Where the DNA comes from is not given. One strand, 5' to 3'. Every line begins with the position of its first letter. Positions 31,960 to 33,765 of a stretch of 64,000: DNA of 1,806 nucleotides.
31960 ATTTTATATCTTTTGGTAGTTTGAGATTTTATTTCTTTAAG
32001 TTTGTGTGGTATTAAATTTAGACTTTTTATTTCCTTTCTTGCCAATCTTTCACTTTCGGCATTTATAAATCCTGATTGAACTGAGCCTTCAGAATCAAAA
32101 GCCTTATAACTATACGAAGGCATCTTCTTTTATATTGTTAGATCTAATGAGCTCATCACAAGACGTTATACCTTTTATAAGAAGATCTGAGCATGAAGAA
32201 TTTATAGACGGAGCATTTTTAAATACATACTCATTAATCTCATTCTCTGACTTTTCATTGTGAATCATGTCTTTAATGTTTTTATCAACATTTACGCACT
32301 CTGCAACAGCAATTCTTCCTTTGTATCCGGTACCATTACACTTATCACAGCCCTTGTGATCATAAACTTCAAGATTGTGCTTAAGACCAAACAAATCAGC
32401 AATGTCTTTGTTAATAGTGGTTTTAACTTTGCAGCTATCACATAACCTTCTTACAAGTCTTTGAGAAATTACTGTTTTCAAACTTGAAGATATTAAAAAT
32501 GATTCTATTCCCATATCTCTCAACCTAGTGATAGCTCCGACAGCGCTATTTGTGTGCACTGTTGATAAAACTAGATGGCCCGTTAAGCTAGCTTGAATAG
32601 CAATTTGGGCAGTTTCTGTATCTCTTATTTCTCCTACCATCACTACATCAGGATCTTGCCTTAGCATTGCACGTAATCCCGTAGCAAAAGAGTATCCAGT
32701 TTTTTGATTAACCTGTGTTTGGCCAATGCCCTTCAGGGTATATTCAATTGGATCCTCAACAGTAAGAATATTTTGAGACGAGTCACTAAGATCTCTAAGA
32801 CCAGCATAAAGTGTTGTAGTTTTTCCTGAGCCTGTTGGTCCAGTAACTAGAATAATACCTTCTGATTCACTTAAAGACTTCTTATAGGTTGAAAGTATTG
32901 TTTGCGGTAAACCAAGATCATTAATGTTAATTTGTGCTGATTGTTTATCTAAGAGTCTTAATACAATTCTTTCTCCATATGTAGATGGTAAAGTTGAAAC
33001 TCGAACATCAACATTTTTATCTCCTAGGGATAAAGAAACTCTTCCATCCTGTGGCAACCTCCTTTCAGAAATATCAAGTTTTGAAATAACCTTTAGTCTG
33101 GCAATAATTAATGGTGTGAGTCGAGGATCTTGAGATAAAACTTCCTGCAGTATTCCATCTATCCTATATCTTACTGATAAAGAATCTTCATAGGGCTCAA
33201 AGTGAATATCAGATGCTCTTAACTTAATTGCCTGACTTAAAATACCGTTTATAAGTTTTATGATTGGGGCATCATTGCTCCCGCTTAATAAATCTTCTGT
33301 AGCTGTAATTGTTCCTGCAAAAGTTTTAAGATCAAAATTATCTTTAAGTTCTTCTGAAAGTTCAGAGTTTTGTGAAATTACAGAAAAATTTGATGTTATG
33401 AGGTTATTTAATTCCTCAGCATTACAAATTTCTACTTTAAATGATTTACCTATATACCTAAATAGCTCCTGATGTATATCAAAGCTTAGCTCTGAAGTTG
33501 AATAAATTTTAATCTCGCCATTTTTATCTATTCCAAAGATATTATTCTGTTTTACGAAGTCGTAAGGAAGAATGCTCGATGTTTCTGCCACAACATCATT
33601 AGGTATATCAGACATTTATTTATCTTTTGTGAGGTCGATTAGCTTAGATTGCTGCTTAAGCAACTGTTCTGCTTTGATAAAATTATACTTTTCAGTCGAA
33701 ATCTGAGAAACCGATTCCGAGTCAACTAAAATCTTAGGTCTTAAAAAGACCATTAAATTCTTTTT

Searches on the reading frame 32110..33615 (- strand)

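Call 20: search_protein_families(library=ncbifam, proteins=[window:32110-33615:-], max_evalue=1e-10)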
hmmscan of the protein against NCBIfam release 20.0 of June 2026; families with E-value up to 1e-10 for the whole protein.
window:32110-33615:- (501 aa): 14 families
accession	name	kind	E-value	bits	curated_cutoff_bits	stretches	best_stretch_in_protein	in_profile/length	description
TIGR02533.1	type_II_gspE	equivalog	1.4e-181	604.5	630.25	1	16-491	4-484/486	type II secretion system ATPase GspE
TIGR02538.1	type_IV_pilB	equivalog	2.9e-153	511.5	675.65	1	10-492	68-561/564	type IV-A pilus assembly ATPase PilB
NF007755.0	PRK10436.1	equivalog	1.3e-137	459.2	617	1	101-492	68-458/465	type II secretion system protein GspE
NF053534.1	T4PilAsmATPsTfpB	equivalog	3e-129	432.1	850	1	9-491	90-580/584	type IV pilus assembly ATPase TfpB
NF041000.1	ATPase_ComGA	equivalog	1.5e-81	273.3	300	1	125-389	3-266/267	competence type IV pilus ATPase ComGA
TIGR01420.1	pilT_fam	subfamily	5.3e-54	183.7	319.1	1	122-397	2-277/343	PilT/PilU family type 4a pilus ATPase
TIGR02525.1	plasmid_TraJ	equivalog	1.3e-25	90.2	368.3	1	246-368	143-272/372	plasmid transfer ATPase TraJ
TIGR02524.1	dot_icm_DotB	equivalog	9.8e-25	87.5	463.3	1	230-366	116-257/358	Dot/Icm type IV secretion system ATPase DotB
NF058587.1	archaellum_moto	equivalog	2.4e-17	62.9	550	1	231-370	254-398/527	archaellum flagellar ATPase motor FlaI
TIGR02782.1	TrbB_P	equivalog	1.1e-14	54.5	304.55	1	251-371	135-258/303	P-type conjugative transfer ATPase TrbB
TIGR02788.1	VirB11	equivalog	4.9e-13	48.8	249.95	1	254-373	146-270/308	P-type DNA transfer ATPase VirB11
TIGR03819.1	heli_sec_ATPase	hypoth_equivalog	1e-12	47.9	373.15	1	209-378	134-310/340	TadA family conjugal transfer-associated ATPase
NF053672.1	bindosome_BasE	exception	6.4e-12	45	1000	1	238-384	256-405/512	bindosome assembly system ATPase subunit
NF010469.0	PRK13894.1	subfamily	9.5e-11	41.6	508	0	254-367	151-266/320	conjugal transfer ATPase TrbB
